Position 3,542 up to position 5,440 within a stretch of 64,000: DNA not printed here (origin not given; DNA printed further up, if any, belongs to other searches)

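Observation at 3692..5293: Extracellular multihaem cytochrome c lipoprotein with non-canonical haem motifs and a PKD domain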

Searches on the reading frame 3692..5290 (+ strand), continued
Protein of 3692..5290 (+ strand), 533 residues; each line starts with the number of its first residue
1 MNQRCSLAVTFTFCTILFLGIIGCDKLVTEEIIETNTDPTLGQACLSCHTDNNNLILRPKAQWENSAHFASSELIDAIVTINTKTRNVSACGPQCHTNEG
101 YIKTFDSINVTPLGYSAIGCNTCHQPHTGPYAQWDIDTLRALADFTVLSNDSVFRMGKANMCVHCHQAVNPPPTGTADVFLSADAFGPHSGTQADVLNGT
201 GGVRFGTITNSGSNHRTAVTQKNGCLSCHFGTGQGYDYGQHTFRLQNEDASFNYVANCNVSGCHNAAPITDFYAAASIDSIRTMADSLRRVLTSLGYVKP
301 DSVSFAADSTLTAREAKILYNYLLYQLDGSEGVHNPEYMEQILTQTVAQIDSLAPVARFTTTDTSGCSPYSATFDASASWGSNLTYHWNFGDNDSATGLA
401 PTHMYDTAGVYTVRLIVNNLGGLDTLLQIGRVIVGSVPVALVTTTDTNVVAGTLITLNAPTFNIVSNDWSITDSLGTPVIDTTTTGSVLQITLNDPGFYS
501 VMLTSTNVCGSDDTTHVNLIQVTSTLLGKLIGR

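Call 17: find_encoding_contigs(protein=P0028, flank=8000, max_places=1)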
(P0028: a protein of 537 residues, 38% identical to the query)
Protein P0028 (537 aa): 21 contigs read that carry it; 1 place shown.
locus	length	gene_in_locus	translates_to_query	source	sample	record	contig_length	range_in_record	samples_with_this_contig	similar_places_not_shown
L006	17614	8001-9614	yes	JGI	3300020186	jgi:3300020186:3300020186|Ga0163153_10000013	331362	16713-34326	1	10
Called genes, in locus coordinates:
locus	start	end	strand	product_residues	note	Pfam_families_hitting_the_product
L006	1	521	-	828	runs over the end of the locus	PF05226:CHASE2, PF00069:Pkinase, PF07714:PK_Tyr_Ser-Thr, PF03109:ABC1 (weak)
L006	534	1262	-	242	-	PF00149:Metallophos, PF12850:Metallophos_2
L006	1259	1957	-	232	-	PF16697:Yop-YscD_cpl, PF00498:FHA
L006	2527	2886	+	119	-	-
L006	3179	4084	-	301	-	-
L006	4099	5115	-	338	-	-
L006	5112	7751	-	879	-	PF15902:Sortilin-Vps10 (faint)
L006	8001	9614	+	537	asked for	PF00801:PKD, PF18911:PKD_4, PF00801:PKD (weak)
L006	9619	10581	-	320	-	PF01012:ETF, PF00766:ETF_alpha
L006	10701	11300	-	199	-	PF01725:Ham1p_like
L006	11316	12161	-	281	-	PF01177:Asp_Glu_race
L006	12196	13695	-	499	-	PF07833:Cu_amine_oxidN1, PF01520:Amidase_3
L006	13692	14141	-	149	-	PF01668:SmpB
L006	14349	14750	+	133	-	PF00072:Response_reg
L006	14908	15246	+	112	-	PF05597:Phasin (weak)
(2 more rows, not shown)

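Call 18: find_encoding_contigs(protein=P0056, flank=8000, max_places=1)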
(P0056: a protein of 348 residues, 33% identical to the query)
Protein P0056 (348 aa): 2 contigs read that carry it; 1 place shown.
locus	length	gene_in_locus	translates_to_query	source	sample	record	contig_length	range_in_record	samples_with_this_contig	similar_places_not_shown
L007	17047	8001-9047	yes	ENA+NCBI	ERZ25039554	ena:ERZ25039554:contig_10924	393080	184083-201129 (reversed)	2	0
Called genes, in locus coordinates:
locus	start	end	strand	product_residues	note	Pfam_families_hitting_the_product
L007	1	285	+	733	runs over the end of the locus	-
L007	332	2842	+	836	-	PF13860:FlgD_ig (faint), PF19077:Big_13 (faint), PF17957:Big_7 (faint), PF07495:Y_Y_Y (faint), PF13750:Big_3_3 (faint)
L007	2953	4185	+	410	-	PF13860:FlgD_ig (weak)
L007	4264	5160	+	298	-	-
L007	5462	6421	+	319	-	PF14522:Cytochrome_C7 (faint), PF22678:Cytochrom_c_NrfB-like (faint), PF09699:Paired_CXXCH_1, PF14537:Cytochrom_c3_2 (weak), PF09699:Paired_CXXCH_1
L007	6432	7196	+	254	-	-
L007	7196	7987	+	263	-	-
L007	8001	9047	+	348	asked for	PF02335:Cytochrom_C552 (faint), PF14522:Cytochrome_C7 (faint), PF14537:Cytochrom_c3_2 (faint), PF22113:Mtrc-MtrF_II-IV_dom (weak)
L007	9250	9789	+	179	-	PF14522:Cytochrome_C7 (faint), PF22113:Mtrc-MtrF_II-IV_dom (faint), PF13435:Cytochrome_C554, PF14537:Cytochrom_c3_2 (weak)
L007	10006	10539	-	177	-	PF14522:Cytochrome_C7 (faint)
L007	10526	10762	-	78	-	-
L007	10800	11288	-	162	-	PF03264:Cytochrom_NNT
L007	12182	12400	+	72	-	-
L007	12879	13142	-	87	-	-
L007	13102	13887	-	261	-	PF00033:Cytochrome_B, PF13631:Cytochrom_B_N_2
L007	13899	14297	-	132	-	PF00355:Rieske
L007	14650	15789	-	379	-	PF09699:Paired_CXXCH_1 (faint), PF13435:Cytochrome_C554 (faint), PF14537:Cytochrom_c3_2 (faint), PF14522:Cytochrome_C7 (weak), PF13447:Multi-haem_cyto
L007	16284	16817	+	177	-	PF00578:AhpC-TSA, PF08534:Redoxin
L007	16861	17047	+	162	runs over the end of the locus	PF00210:Ferritin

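Call 22: predict_structure(alignment_id=A1)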
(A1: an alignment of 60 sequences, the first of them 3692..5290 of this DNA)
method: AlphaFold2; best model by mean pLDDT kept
length: 533 residues; sequences in the alignment: 60
mean_pLDDT: 83.3   pTM: 0.77
mean pLDDT of the five models: 83.3, 82.2, 80.4, 78.7, 76.1
residues with pLDDT >= 90: 261; 70-90: 164; 50-70: 83; < 50: 25
segments of 3 or more residues with pLDDT < 50: 22-35, 234-242
pLDDT, mean of each block of 10 residues (from residue 1): 81 82 40 48 65 56 61 73 79 79 80 68 70 65 89 91 89 94 84 91 77 79 82 47 57 80 88 91 95 91 86 95 92 92 94 94 94 95 95 97 97 97 95 95 95 95 91 95 93 96 97 97 77 51
secondary structure, 60 per line:
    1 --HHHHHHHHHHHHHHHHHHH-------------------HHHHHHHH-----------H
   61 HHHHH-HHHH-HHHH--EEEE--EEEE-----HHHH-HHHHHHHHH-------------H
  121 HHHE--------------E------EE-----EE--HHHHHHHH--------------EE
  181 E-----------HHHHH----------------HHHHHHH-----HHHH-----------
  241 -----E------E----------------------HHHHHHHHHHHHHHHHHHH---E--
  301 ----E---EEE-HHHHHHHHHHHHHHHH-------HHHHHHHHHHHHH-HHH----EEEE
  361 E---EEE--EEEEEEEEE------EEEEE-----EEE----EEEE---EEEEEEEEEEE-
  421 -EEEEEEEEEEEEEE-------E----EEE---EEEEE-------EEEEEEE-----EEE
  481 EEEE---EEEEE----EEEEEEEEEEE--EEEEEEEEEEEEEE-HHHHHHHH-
elements in order: H3-21 H41-48 H60-65 H67-70 H72-75 E78-81 E84-87 H93-96 H98-106 H120-123 H157-164 E179-181 H193-197 H214-220 H226-229 H276-294 E309-311 H313-328 H336-348 E357-361 E365-367 E370-378 E385-389 E395-397 E402-405 E409-419 E422-435 E448-450 E454-458 E466-472 E478-484 E488-492 E497-507 E510-523 H525-532

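Call 30: search_protein_families(library=pfam, proteins=[L007:5462-6418:+, L007:6432-7193:+, L007:7196-7984:+, L007:4264-5157:+, L001:2937-3821:-, L001:3831-4817:-, L001:4833-7484:-, L001:7591-8967:-], max_evalue=0.1)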
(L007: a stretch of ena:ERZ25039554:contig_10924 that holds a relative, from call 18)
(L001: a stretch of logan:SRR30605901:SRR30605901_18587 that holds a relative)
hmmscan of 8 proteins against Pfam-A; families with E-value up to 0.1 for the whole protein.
L007:5462-6418:+ (319 aa): 7 families
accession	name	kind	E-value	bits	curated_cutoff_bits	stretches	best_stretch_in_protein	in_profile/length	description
PF09699.15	Paired_CXXCH_1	-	8.3e-25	86.6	20.6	3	229-262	4-37/41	Doubled CXXCH motif (Paired_CXXCH_1)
PF14522.11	Cytochrome_C7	-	6.8e-15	55.1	24.8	4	204-261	14-66/67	Cytochrome c7 and related cytochrome c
PF14537.11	Cytochrom_c3_2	-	1.2e-13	51.7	25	3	128-211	2-79/79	Cytochrome c3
PF22678.1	Cytochrom_c_NrfB-like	-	5.2e-10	40.1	27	1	76-161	1-89/89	Cytochrome c-type protein NrfB-like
PF03264.19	Cytochrom_NNT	-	0.00016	21.9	24.1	2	29-82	113-166/174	NapC/NirT cytochrome c family, N-terminal region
PF02335.20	Cytochrom_C552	-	0.0006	19.3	24.1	1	125-194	80-138/438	Cytochrome c552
PF13435.11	Cytochrome_C554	-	0.0085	17.4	20.8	1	102-140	43-84/84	Cytochrome c554 and c-prime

L007:6432-7193:+ (254 aa): 0 families

L007:7196-7984:+ (263 aa): 0 families

L007:4264-5157:+ (298 aa): 2 families
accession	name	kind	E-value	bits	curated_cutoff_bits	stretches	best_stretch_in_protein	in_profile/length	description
PF03687.19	UPF0164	-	0.0017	17.7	21.4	1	27-193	35-195/325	Uncharacterised protein family (UPF0164)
PF19572.5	PorV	-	0.054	13.5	27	0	32-72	12-52/243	Type IX secretion system protein PorV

L001:2937-3821:- (294 aa): 3 families
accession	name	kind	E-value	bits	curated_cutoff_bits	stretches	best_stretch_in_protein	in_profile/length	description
PF03349.22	Toluene_X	-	0.0053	15.7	29.7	0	120-150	136-166/421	Outer membrane protein transport protein (OMPP1/FadL/TodX)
PF13557.12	Phenol_MetA_deg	-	0.025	15.1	22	0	238-267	212-241/242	Putative MetA-pathway of phenol degradation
PF10677.15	DUF2490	-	0.069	13.3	29.8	0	227-255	150-178/186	Protein of unknown function (DUF2490)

L001:3831-4817:- (328 aa): 0 families

L001:4833-7484:- (883 aa): 5 families
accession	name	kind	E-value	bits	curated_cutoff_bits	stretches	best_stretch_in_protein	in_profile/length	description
PF07494.17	Reg_prop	-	2.8e-07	30.4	20.4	1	94-117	1-24/24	Two component regulator propeller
PF13860.13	FlgD_ig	-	4.9e-07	30.1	27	1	802-870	14-76/79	FlgD Ig-like domain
PF15902.12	Sortilin-Vps10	-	0.00099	18.4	33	0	338-403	3-68/446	Sortilin, neurotensin receptor 3,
PF13088.12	BNR_2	-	0.0035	17.2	31.4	0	78-145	86-251/277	BNR repeat-like domain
PF14870.12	PSII_BNR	-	0.086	12.5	27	0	64-98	243-278/303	Photosynthesis system II assembly factor YCF48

L001:7591-8967:- (458 aa): 12 families
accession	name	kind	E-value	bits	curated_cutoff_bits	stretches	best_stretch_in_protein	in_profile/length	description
PF12773.13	DZR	-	0.0001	22.8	27.3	0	271-300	11-35/45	Double zinc ribbon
PF13248.11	Zn_ribbon_3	-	0.0019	18.1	27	1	274-298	4-25/26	zinc-ribbon domain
PF07191.17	Zn_ribbon_6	-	0.0029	18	25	1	274-303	2-30/67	Double zinc ribbon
PF18912.6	DZR_2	-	0.0088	16.3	27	0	273-299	8-31/56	Double zinc ribbon domain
PF17032.10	Zn_ribbon_15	-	0.0098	17.1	28.9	0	271-300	36-63/73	zinc-ribbon family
PF14446.12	Prok-RING_1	-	0.011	16.1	29.1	0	10-37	4-29/54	Prokaryotic RING finger family 1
PF01155.25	HypA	-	0.012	16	28.9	0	274-302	72-100/112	Hydrogenase/urease nickel incorporation, metallochaperone, hypA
PF12760.12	Zn_ribbon_IS1595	-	0.02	15.3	25.4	0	263-296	16-44/46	Transposase zinc-ribbon domain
PF22910.1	EDR4-like_1st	-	0.032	14.4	27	0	272-295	4-28/34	Enhanced disease resistance 4-like, N-terminal domain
PF14149.11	YhfH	-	0.034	14.4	27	0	12-34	15-37/37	YhfH-like protein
PF10083.14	DUF2321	-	0.041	14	24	0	13-76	29-78/157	Uncharacterized protein conserved in bacteria (DUF2321)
PF06221.18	zf-C2HC5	-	0.054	13.9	25.8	0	274-300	19-45/54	Putative zinc finger motif, C2HC5-type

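Call 33: search_protein_families(library=ncbifam, proteins=[L007:5462-6418:+, L007:6432-7193:+, L007:7196-7984:+, L007:4264-5157:+, L001:2937-3821:-, L001:3831-4817:-, L001:4833-7484:-, P0056], max_evalue=0.1)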
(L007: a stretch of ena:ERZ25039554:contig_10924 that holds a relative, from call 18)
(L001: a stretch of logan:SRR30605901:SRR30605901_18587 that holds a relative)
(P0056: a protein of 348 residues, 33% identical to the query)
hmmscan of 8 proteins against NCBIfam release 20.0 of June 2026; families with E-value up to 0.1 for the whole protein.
L007:5462-6418:+ (319 aa): 9 families
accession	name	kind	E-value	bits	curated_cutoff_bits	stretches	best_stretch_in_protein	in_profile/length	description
TIGR03508.1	decahem_SO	subfamily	2.1e-50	171.6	192.2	1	42-293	3-257/258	DmsE family decaheme c-type cytochrome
NF041028.1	decahem_GSU2203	exception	1.1e-39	136.5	325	1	41-263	36-254/317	GSU2203 family decaheme c-type cytochrome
TIGR01905.1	paired_CXXCH_1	subfamily_domain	1.7e-21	75.8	25.2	2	229-262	4-37/41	doubled CXXCH domain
NF008659.0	PRK11659.1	equivalog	4e-15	56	184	1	19-168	20-173/188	cytochrome c nitrite reductase pentaheme subunit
TIGR03146.1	cyt_nit_nrfB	equivalog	6.1e-11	42.8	166.6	1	37-163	7-142/145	cytochrome c nitrite reductase pentaheme subunit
TIGR03153.1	cytochr_NrfH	equivalog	7e-09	35.9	134.2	1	155-195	28-66/138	cytochrome c nitrite reductase small subunit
NF045722.1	c3_cytochr_TmcA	equivalog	5.1e-07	29.6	114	3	178-216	77-117/125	acidic tetraheme cytochrome c3 TmcA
NF047727.1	4hemeCytCCctA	equivalog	0.00015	21.8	180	1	137-211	39-105/109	tetraheme c-type cytochrome CctA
TIGR04257.1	nanowire_3heme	domain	0.00018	21.6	40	0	74-117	24-61/75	c(7)-type cytochrome triheme domain-containing protein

L007:6432-7193:+ (254 aa): 0 families

L007:7196-7984:+ (263 aa): 0 families

L007:4264-5157:+ (298 aa): 5 families
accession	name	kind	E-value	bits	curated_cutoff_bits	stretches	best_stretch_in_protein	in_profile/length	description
NF033709.1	PorV_fam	subfamily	3.1e-34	119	90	1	31-297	2-326/326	PorV/PorQ family protein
NF052325.1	PorVQ2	equivalog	5.5e-25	88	325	1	22-192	16-200/354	putative type IX sorting system protein PorV2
NF033711.1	T9SS_PorQ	equivalog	1.9e-20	73.2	220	1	7-194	3-191/335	type IX secretion system protein PorQ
NF033710.1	T9SS_OM_PorV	equivalog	2.5e-09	36.8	250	2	28-152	21-152/367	type IX secretion system outer membrane channel protein PorV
NF050080.1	pilus_FilD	exception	0.0042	15.4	970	1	29-91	16-79/549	putative pilus system OmpP1/FadL family transporter FilD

L001:2937-3821:- (294 aa): 4 families
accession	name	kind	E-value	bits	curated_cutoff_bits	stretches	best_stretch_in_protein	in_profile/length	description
NF033709.1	PorV_fam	subfamily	4e-27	95.7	90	1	20-292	3-324/326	PorV/PorQ family protein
NF033711.1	T9SS_PorQ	equivalog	5.7e-15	55.2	220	1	23-184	28-189/335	type IX secretion system protein PorQ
NF052325.1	PorVQ2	equivalog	0.0002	20.4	325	1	24-85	30-91/354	putative type IX sorting system protein PorV2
NF033710.1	T9SS_OM_PorV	equivalog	0.00023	20.5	250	1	19-153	24-161/367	type IX secretion system outer membrane channel protein PorV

L001:3831-4817:- (328 aa): 5 families
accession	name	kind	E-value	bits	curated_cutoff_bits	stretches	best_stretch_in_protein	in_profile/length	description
NF033709.1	PorV_fam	subfamily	5.7e-28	98.4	90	1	31-326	4-324/326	PorV/PorQ family protein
NF033711.1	T9SS_PorQ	equivalog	3.8e-15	55.8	220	1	11-176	8-171/335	type IX secretion system protein PorQ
NF033710.1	T9SS_OM_PorV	equivalog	2.8e-09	36.6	250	1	31-213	26-213/367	type IX secretion system outer membrane channel protein PorV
NF052325.1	PorVQ2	equivalog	8.3e-06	24.9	325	1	32-71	28-67/354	putative type IX sorting system protein PorV2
NF053685.1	BamG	equivalog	0.083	11.9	250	0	134-163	136-165/397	BamG family beta-barrel-assembly machinery protein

L001:4833-7484:- (883 aa): 6 families
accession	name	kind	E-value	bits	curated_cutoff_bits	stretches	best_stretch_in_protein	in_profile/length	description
NF045728.1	glycosyl_F510_1955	equivalog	1.4e-11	44.1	175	2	55-146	137-214/246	F510_1955 family glycosylhydrolase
NF052228.1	T9SS_PorZ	equivalog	0.00057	18.4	260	0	776-868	664-741/757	type IX secretion system anionic LPS delivery protein PorZ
NF010237.0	PRK13684.1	equivalog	0.002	17.2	326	0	64-99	269-305/334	photosynthesis system II assembly factor Ycf48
NF005176.1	PRK06655.1-1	equivalog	0.0036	17.3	230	1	809-873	96-154/197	flagellar hook assembly protein FlgD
NF033707.1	T9SS_sortase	equivalog_domain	0.015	12.9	420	1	783-870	997-1078/1095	type IX secretion system sortase PorU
NF009452.0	PRK12812.1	equivalog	0.051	12.8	258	1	800-870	141-207/289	flagellar basal body rod modification protein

P0056 (348 aa): 4 families
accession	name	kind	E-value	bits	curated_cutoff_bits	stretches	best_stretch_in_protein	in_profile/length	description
TIGR03508.1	decahem_SO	subfamily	7.3e-05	22.4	192.2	1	24-209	24-175/258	DmsE family decaheme c-type cytochrome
NF045713.1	CxxCH_16_HmcA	equivalog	0.0059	15.2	400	1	55-153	298-392/541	sulfate respiration complex hexadecaheme cytochrome HmcA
TIGR01905.1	paired_CXXCH_1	subfamily_domain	0.06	13.3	25.2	0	139-149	28-38/41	doubled CXXCH domain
TIGR03153.1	cytochr_NrfH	equivalog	0.07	13.2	134.2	0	70-115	22-63/138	cytochrome c nitrite reductase small subunit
